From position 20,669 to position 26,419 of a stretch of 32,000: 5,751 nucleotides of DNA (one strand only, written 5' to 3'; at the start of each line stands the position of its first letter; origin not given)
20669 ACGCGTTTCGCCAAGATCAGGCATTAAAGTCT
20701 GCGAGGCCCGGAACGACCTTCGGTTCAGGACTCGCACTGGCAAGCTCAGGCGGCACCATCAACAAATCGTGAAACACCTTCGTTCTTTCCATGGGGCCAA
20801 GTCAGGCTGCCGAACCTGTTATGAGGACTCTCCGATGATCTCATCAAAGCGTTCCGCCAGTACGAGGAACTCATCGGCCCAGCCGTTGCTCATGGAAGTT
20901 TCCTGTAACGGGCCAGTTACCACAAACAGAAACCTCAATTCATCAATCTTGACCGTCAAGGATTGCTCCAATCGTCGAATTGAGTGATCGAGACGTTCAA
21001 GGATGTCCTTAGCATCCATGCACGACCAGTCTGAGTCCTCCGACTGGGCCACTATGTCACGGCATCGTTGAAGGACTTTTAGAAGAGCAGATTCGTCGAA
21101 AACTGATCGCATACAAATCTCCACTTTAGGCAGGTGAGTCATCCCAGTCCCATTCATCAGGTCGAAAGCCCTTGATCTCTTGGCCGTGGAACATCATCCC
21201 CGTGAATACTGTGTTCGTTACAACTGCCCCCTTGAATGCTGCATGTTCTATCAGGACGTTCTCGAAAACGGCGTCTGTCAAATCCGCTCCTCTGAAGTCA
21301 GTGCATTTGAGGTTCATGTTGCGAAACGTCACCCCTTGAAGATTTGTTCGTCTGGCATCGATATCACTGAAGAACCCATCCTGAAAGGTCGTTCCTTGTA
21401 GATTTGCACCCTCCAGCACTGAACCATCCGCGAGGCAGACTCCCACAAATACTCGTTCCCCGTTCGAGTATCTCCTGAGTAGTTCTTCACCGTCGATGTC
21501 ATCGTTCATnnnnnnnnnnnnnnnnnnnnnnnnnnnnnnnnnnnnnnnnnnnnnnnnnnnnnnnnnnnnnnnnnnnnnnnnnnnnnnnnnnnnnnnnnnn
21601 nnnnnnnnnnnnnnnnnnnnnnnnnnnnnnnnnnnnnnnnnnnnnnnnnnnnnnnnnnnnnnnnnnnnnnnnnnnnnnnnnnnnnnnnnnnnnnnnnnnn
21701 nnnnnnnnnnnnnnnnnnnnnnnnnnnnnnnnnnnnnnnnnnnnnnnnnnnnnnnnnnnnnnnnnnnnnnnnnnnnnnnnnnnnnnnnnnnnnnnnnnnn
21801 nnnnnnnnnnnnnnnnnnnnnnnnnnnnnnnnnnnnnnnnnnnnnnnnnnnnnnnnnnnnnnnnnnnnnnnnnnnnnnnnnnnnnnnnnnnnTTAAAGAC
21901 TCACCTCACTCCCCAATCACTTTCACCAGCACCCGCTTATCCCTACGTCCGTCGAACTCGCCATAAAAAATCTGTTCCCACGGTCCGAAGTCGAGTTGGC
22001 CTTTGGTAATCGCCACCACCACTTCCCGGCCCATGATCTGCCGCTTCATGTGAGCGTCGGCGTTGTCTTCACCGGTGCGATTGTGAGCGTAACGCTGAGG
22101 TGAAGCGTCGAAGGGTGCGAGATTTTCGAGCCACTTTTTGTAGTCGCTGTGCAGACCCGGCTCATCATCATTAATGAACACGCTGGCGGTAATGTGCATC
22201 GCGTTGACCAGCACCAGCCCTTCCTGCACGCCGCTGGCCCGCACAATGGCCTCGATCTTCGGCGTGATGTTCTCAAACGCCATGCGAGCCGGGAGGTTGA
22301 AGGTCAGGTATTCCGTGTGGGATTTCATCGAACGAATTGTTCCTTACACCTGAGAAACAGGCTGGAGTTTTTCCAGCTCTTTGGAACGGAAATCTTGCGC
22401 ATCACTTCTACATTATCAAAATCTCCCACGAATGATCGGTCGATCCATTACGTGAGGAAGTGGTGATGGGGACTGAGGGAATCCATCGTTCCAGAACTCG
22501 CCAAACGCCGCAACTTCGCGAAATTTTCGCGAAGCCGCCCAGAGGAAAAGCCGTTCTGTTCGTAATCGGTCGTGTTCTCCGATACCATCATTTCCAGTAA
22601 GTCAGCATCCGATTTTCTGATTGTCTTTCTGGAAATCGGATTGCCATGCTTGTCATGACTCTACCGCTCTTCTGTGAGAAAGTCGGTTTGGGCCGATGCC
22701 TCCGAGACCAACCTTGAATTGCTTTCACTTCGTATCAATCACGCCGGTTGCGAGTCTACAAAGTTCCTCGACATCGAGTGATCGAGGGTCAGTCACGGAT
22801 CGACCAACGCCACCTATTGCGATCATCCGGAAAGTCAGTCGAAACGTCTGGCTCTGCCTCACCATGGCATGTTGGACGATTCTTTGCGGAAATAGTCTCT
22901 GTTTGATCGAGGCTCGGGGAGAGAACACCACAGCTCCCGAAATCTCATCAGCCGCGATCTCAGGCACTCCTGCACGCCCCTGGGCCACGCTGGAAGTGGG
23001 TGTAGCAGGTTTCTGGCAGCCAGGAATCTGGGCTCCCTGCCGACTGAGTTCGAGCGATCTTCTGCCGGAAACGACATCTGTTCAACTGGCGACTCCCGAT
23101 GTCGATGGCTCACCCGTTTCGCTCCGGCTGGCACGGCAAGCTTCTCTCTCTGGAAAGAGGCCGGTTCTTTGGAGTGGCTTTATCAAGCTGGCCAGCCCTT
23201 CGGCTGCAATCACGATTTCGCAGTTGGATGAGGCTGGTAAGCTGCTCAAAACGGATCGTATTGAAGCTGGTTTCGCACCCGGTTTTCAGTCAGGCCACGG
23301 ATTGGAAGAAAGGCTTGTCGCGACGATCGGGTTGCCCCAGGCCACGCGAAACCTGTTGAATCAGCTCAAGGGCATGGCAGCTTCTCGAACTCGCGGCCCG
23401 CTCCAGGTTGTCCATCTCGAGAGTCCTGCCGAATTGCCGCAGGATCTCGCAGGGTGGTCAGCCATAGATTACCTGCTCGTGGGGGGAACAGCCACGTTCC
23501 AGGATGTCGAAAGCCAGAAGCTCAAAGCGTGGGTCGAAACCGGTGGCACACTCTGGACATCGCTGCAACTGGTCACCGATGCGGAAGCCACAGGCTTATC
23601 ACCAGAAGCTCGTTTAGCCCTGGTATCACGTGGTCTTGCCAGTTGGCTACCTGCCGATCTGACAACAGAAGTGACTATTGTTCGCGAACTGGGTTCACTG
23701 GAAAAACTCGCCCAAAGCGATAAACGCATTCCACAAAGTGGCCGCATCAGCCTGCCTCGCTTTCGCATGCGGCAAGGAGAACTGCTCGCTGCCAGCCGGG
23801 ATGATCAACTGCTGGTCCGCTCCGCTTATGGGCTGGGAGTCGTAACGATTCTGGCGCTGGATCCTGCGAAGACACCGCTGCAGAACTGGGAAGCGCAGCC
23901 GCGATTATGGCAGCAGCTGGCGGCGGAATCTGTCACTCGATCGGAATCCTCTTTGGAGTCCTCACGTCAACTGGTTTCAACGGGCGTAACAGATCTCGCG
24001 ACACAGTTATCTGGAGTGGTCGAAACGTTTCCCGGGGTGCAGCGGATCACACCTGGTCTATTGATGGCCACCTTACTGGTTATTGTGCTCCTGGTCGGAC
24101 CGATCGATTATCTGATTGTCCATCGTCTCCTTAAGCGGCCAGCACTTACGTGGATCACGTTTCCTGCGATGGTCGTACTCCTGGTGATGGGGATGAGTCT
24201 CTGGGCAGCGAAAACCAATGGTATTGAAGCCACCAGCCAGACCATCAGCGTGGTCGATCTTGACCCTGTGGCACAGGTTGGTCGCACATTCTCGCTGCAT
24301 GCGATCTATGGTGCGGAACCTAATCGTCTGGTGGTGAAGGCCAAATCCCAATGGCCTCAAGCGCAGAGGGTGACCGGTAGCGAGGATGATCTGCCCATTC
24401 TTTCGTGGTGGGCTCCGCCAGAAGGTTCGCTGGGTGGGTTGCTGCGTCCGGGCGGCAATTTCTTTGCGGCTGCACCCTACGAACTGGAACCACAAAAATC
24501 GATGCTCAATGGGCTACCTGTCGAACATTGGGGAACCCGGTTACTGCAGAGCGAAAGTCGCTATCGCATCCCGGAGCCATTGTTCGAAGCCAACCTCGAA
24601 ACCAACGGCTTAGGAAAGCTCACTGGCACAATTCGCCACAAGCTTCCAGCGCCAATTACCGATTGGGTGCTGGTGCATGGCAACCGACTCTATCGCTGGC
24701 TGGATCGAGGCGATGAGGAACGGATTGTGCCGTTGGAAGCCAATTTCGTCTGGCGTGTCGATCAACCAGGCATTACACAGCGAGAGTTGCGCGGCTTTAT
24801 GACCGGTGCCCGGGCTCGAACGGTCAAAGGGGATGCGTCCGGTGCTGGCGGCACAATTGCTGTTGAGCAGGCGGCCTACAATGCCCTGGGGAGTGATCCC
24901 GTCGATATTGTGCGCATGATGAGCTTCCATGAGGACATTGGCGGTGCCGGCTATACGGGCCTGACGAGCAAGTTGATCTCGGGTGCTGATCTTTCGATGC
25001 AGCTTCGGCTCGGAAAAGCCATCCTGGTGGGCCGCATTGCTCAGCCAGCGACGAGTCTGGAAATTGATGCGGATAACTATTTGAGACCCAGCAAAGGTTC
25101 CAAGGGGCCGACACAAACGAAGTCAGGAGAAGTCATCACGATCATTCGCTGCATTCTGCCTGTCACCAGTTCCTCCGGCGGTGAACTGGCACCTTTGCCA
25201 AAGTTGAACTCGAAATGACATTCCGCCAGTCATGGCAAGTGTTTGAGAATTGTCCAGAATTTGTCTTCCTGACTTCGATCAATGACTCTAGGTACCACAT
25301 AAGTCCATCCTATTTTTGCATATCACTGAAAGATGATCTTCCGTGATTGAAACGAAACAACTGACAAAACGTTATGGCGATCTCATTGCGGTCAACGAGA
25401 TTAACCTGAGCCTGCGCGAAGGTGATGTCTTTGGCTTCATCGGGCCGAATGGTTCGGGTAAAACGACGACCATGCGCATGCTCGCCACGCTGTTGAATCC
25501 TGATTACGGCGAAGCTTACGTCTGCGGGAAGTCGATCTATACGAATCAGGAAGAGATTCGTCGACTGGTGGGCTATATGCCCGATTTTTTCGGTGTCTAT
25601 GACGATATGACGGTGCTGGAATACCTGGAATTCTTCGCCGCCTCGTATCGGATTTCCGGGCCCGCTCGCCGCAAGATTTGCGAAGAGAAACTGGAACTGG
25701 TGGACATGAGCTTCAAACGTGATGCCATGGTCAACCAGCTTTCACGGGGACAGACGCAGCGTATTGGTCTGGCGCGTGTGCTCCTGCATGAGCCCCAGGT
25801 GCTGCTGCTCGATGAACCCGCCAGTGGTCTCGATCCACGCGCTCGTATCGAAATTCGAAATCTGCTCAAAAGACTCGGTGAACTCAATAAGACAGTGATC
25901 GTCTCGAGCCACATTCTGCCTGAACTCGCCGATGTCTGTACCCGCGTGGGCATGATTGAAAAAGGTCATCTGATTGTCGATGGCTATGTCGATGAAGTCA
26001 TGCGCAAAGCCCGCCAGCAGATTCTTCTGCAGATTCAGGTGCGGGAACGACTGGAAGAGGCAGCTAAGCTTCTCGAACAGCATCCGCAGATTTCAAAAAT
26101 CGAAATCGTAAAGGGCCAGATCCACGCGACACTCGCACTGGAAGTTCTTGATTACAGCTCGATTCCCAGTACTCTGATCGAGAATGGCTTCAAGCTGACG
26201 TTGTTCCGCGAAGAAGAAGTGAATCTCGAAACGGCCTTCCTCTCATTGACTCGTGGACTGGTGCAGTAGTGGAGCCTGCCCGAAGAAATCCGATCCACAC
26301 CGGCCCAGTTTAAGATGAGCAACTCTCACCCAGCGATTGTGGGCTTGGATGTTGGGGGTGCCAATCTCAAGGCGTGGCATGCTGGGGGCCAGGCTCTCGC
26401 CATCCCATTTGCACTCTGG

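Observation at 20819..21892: Three-gene cassette of small acidic proteins (unknown / pentapeptide-repeat / unknown) coupled behind yjbQ: candidate undescribed immunity- or defence-type module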

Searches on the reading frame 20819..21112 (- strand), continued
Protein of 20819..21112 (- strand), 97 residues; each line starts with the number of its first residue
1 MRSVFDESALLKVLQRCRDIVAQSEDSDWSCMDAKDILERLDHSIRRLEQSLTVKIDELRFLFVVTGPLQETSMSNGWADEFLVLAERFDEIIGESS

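Call 92: search_protein_families(library=phrogs, proteins=[window:20822-21112:-], max_evalue=0.01)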
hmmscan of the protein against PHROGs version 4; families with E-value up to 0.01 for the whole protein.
window:20822-21112:- (97 aa): 0 families

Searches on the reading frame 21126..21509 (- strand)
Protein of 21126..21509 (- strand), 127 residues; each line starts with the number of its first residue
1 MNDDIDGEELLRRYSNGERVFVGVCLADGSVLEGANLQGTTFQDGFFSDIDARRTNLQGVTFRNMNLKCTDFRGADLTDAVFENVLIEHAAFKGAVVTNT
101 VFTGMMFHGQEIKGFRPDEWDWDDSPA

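Call 5: search_protein_families(library=pfam, proteins=[window:21126-21509:-], max_evalue=1)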
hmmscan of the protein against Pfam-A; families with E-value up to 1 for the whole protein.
window:21126-21509:- (127 aa): 4 families
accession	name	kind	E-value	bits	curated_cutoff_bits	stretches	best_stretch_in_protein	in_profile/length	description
PF00805.28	Pentapeptide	-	4e-15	55.5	20.2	3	47-84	3-40/40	Pentapeptide repeats (8 copies)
PF13599.13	Pentapeptide_4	-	7.4e-15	55.2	38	2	32-92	18-78/78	Pentapeptide repeat region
PF13576.12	Pentapeptide_3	-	1.2e-07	32.3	27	2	53-95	2-47/48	Pentapeptide repeats (9 copies)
PF23894.2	LD_SV2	-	0.00015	22.5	29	2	38-85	43-90/92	SV2A/B/C luminal domain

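Call 6: search_protein_families(library=ncbifam, proteins=[window:21126-21509:-], max_evalue=1)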
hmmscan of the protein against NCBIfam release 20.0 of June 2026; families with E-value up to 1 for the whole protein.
window:21126-21509:- (127 aa): 16 families
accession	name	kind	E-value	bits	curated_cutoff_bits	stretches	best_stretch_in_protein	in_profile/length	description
NF047416.1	penta_HetL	equivalog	3.8e-09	36.3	260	1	8-104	2-97/218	heterocyst differentiation pentapeptide repeat protein HetL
NF052603.1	penta_Alr5209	equivalog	9.6e-09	35.4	125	1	8-99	2-92/113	Alr5209 family pentapeptide repeat protein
NF033086.2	penta_rpt_Qnr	equivalog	2.7e-05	24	240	1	21-102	37-118/211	Qnr family pentapeptide repeat protein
NF011743.0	PRK15196.1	equivalog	0.00015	20.8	354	1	28-104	155-231/350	type III secretion system effector PipB2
NF000420.1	penta_rpt_QnrB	exception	0.00017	21.7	460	1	21-103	40-122/214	QnrB family quinolone resistance pentapeptide repeat protein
NF000139.2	penta_rpt_QnrD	exception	0.00023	21.2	425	1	35-62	169-196/214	QnrD family quinolone resistance pentapeptide repeat protein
NF000421.1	penta_rpt_QnrVC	exception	0.00036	20.5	460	1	37-99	18-86/218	QnrVC family quinolone resistance pentapeptide repeat protein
NF033375.2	penta_rpt_QnrE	exception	0.00038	20.5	480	1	29-77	143-191/214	QnrE family quinolone resistance pentapeptide repeat protein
NF012152.0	penta_rpt_QnrC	exception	0.00044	20.3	500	1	20-107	42-129/221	QnrC family quinolone resistance pentapeptide repeat protein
NF000349.1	mfpA_AE000516.2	equivalog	0.00084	19.2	360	1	27-98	94-165/183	pentapeptide repeat protein MfpA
NF012151.0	penta_rpt_QnrAS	exception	0.00088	19.4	490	0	13-45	125-157/218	QnrAS family quinolone resistance pentapeptide repeat protein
NF011744.0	PRK15197.1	equivalog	0.00098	18.4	274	1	32-101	156-230/291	SPI-2 type III secretion system effector PipB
NF038182.1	penta_rpt_SmQnr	exception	0.0022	17.8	460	2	13-81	123-196/215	SmQnr family pentapeptide repeat protein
NF000056.3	penta_rpt_QnrS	exception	0.0086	15.8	460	1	36-95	17-82/218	QnrS family quinolone resistance pentapeptide repeat protein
NF000071.4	penta_rpt_QnrA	exception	0.012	15.4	450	1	35-97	62-124/218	QnrA family quinolone resistance pentapeptide repeat protein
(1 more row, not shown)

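Call 7: search_protein_families(library=padloc, proteins=[window:21126-21509:-], max_evalue=1)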
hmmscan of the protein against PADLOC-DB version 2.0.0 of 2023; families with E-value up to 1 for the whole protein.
window:21126-21509:- (127 aa): 0 families

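Call 79: search_solved_structures(query=window:21129-21509:-, max_evalue=0.001)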
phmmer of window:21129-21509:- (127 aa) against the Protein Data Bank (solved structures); distinct sequences matched with E-value up to 0.001: 19.
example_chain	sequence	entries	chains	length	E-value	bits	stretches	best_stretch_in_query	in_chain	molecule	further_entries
2j8k_A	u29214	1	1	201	2.1e-12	50.4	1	5-101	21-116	NP275-NP276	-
4yfo_A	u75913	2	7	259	2e-11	47.2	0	8-84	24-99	beta1_ex1 | 6beta1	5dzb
4yc5_A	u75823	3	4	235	2.1e-11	47.2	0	8-83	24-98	beta1 | beta1 protein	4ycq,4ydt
4yei_A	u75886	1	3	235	9.2e-11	45.1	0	8-84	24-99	beta1mut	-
5dns_A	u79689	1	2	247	1.8e-09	40.9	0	8-95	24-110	t1428 beta1 loop design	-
5dqa_A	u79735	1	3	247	2e-09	40.7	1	8-98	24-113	t3284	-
5di5_A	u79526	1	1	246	2.3e-09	40.6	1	8-88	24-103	beta1 t801 loop variant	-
5dn0_A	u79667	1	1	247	2.5e-09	40.4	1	8-96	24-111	beta1 t1555 loop variant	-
2j8i_A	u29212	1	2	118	6.1e-09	39.2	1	5-101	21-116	NP275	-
5dra_A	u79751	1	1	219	6.2e-09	39.2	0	32-122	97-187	3beta1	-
2xtx_A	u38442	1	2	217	3.8e-07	33.4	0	21-104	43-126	QNRB1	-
3du1_X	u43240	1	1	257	6.5e-07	32.6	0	6-79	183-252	All3740 protein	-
2xtw_A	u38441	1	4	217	6.6e-07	32.6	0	21-104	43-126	QNRB1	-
2xty_A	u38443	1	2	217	3e-06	30.5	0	21-104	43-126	QNRB1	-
2f3l_A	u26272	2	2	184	1.8e-05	27.9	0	56-104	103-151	RFR-Domain | pentapeptide repeat protein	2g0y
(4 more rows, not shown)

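Call 92: search_protein_families(library=phrogs, proteins=[window:21129-21509:-], max_evalue=0.01)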
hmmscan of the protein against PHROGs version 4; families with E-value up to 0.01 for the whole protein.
window:21129-21509:- (127 aa): 6 families
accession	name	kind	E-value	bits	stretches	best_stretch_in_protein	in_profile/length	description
phrog_12514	-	unknown function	8.4e-07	29.6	1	33-102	172-241/287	-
phrog_15350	-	unknown function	1.1e-06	28.7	1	33-99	167-233/494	-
phrog_923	-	unknown function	8.9e-06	24.7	1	33-108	790-862/990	-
phrog_7713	-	unknown function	1.7e-05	25.5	1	52-88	37-73/103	-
phrog_31265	-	unknown function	0.00011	23.2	1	30-111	39-120/264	-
phrog_30240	-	unknown function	0.00051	20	1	23-101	70-149/438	-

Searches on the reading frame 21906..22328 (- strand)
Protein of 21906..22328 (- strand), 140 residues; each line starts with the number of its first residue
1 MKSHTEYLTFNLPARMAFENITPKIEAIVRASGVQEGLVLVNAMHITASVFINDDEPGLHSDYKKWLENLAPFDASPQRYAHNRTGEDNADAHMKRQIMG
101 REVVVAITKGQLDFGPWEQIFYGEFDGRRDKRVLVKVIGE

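Call 5: search_protein_families(library=pfam, proteins=[window:21906-22328:-], max_evalue=1)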
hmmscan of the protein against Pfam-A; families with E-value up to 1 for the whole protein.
window:21906-22328:- (140 aa): 1 family
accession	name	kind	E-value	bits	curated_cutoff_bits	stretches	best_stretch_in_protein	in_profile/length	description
PF01894.22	UPF0047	-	4e-37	127.4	27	1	20-137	1-117/117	Uncharacterised protein family UPF0047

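Call 6: search_protein_families(library=ncbifam, proteins=[window:21906-22328:-], max_evalue=1)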
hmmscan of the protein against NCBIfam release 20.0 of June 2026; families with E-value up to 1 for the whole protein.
window:21906-22328:- (140 aa): 1 family
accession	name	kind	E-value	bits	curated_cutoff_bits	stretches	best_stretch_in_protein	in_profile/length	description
TIGR00149.1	TIGR00149_YjbQ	hypoth_equivalog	1.8e-30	105.4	67.75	1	15-140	10-132/132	secondary thiamine-phosphate synthase enzyme YjbQ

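Call 7: search_protein_families(library=padloc, proteins=[window:21906-22328:-], max_evalue=1)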
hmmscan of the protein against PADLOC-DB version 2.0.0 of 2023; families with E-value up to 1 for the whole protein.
window:21906-22328:- (140 aa): 0 families

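Call 20: find_related_loci(query=A1, collection=genome_contigs, flank=10000)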
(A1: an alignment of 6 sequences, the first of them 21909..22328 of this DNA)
Query A1 (140 aa) in genome_contigs; peptide patterns used: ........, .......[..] (x = any residue, [..] = any of these).
600 stretches matched a pattern (row limit reached: there are more); 593 encode a relative of the query (tblastn E <= 1e-3); the best 80 are kept; 80 distinct loci.
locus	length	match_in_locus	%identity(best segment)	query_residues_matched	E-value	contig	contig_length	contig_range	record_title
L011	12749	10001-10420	91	1-140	2e-85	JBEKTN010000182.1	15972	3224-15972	MAG: Isosphaeraceae bacterium isolate SPRUCE 559 SPRUCE_559_182, whole genome shotgun sequence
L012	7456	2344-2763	87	1-140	6e-84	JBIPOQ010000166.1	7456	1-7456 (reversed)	MAG: Myxococcota bacterium isolate ME2014-08-22_3300042298_group5_bin105 Rohwer_bin1513_scaffold_12988_c1, whole genome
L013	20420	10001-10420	87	1-140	1e-83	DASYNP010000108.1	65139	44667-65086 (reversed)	MAG TPA_asm: Planctomycetaceae bacterium isolate SMAG_U4406 k141_3831137, whole genome shotgun sequence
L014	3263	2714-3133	89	1-140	2e-83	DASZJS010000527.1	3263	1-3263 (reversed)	MAG TPA_asm: Gemmata sp. isolate SMAG_U6635 k141_6976937, whole genome shotgun sequence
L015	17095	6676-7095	86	1-140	3e-81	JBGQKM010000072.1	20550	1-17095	MAG: Planctomycetia bacterium isolate OBJ2_061818_050_61 k141_1771515_length_20550_cov_10.9309, whole genome shotgun seq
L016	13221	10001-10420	84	1-140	1e-80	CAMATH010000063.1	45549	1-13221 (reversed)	MAG: Planctomicrobium piriforme isolate LH-05nov19-129 genome assembly, contig: LH-05nov19-C1358, whole genome shotgun s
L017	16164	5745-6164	84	1-140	2e-80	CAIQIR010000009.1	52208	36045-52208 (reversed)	MAG: uncultured Schlesneria sp. isolate Umea3_bin-0292 genome assembly, contig: bin-0292:009/178, whole genome shotgun s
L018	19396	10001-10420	84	1-140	3e-80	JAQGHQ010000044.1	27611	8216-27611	MAG: Gemmataceae bacterium isolate RYN_437 scaffold_2736766, whole genome shotgun sequence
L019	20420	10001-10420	81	1-140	2e-79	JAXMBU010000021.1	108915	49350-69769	MAG: Planctomycetaceae bacterium isolate STL-PLA44 C3.11.fa-21, whole genome shotgun sequence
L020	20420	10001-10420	84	1-140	3e-79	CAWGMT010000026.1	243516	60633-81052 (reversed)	MAG: uncultured Isosphaeraceae bacterium isolate MFD09567.bin.2.2 genome assembly, contig: contig_76758, whole genome sh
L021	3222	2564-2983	84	1-140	1e-79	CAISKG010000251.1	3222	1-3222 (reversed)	MAG: uncultured Planctomycetaceae bacterium isolate LaPlata_bin-3722 genome assembly, contig: bin-3722:251/646, whole ge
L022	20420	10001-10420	82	1-140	1e-78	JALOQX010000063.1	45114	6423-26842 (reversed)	MAG: Pirellulaceae bacterium isolate Prado166 scaffold_2092, whole genome shotgun sequence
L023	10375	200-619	82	1-140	9e-79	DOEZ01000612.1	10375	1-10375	MAG TPA_asm: Planctomycetaceae bacterium isolate UBA11386 contig_58909, whole genome shotgun sequence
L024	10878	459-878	81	1-140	3e-78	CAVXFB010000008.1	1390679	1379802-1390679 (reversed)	MAG: uncultured Planctomycetaceae bacterium isolate MFD02416.bin.1.136 genome assembly, contig: contig_9774, whole genom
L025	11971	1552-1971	81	1-140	4e-78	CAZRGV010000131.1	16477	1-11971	MAG TPA_asm: uncultured Isosphaeraceae bacterium isolate SRP290908_co1_27 genome assembly, contig: NODE_4754_length_1647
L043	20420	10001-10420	78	1-140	8e-76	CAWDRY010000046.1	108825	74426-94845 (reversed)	MAG: uncultured Gemmataceae bacterium isolate MFD04492.bin.2.10 genome assembly, contig: contig_2608, whole genome shotg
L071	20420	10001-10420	75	1-140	5e-72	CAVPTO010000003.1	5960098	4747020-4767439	MAG: uncultured Planctomycetota bacterium isolate MFD09671.bin.1.46 genome assembly, contig: contig_14685, whole genome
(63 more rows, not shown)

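Call 75: search_protein_families(library=pfam, proteins=[L071:10460-11254:+, L043:11183-11947:+, L017:7181-7723:+], max_evalue=0.01)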
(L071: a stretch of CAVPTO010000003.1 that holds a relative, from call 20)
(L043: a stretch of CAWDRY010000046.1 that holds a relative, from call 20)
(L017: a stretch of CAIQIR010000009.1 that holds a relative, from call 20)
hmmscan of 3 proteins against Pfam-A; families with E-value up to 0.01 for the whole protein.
L071:10460-11254:+ (265 aa): 0 families

L043:11183-11947:+ (255 aa): 1 family
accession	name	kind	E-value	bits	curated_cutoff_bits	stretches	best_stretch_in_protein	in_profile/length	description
PF00459.30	Inositol_P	-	2.2e-64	218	27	1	19-252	27-267/271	Inositol monophosphatase family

L017:7181-7723:+ (181 aa): 0 families

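Call 95: search_protein_families(library=pfam, proteins=[L015:4861-6069:-, L015:5020-6213:+, L015:5400-6443:+, L013:10652-11626:-], max_evalue=0.001)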
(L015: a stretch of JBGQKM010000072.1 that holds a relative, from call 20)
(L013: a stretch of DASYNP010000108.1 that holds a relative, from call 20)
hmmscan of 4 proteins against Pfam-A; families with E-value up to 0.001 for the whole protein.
L015:4861-6069:- (402 aa): 0 families

L015:5020-6213:+ (397 aa): 3 families
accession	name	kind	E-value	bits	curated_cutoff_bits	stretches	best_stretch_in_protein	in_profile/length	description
PF13692.12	Glyco_trans_1_4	-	8e-09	36.3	27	1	257-326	57-125/142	Glycosyl transferases group 1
PF13439.12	Glyco_transf_4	-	2e-07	31.6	28.5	1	42-179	2-168/170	Glycosyltransferase Family 4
PF00534.26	Glycos_transf_1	-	2.1e-07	31.1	26.4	1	258-317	72-130/172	Glycosyl transferases group 1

L015:5400-6443:+ (347 aa): 0 families

L013:10652-11626:- (324 aa): 0 families

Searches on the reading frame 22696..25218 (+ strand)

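Call 5: search_protein_families(library=pfam, proteins=[window:22696-25218:+], max_evalue=1)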
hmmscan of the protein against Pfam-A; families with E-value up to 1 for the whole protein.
window:22696-25218:+ (840 aa): 2 families
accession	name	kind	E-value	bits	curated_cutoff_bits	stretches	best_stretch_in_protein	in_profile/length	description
PF13709.12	DUF4159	-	0.11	12.4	25.9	1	214-289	17-86/202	Domain of unknown function (DUF4159)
PF09605.15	Trep_Strep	-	0.4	11.1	28.7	1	447-505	22-81/185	Hypothetical bacterial integral membrane protein (Trep_Strep)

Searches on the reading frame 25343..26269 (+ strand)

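Call 73: search_protein_families(library=pfam, proteins=[window:25343-26269:+], max_evalue=0.0001)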
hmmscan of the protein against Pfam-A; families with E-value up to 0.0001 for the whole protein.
window:25343-26269:+ (308 aa): 3 families
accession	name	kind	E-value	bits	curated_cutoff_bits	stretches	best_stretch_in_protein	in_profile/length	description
PF00005.33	ABC_tran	-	1.7e-27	97.2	25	1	18-160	2-136/137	ABC transporter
PF13304.12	AAA_21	-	3.2e-14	54.1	27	1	130-196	235-303/304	AAA domain, putative AbiEii toxin, Type IV TA system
PF13175.12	AAA_15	-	7.3e-05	23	32.1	0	29-54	25-50/374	AAA ATPase domain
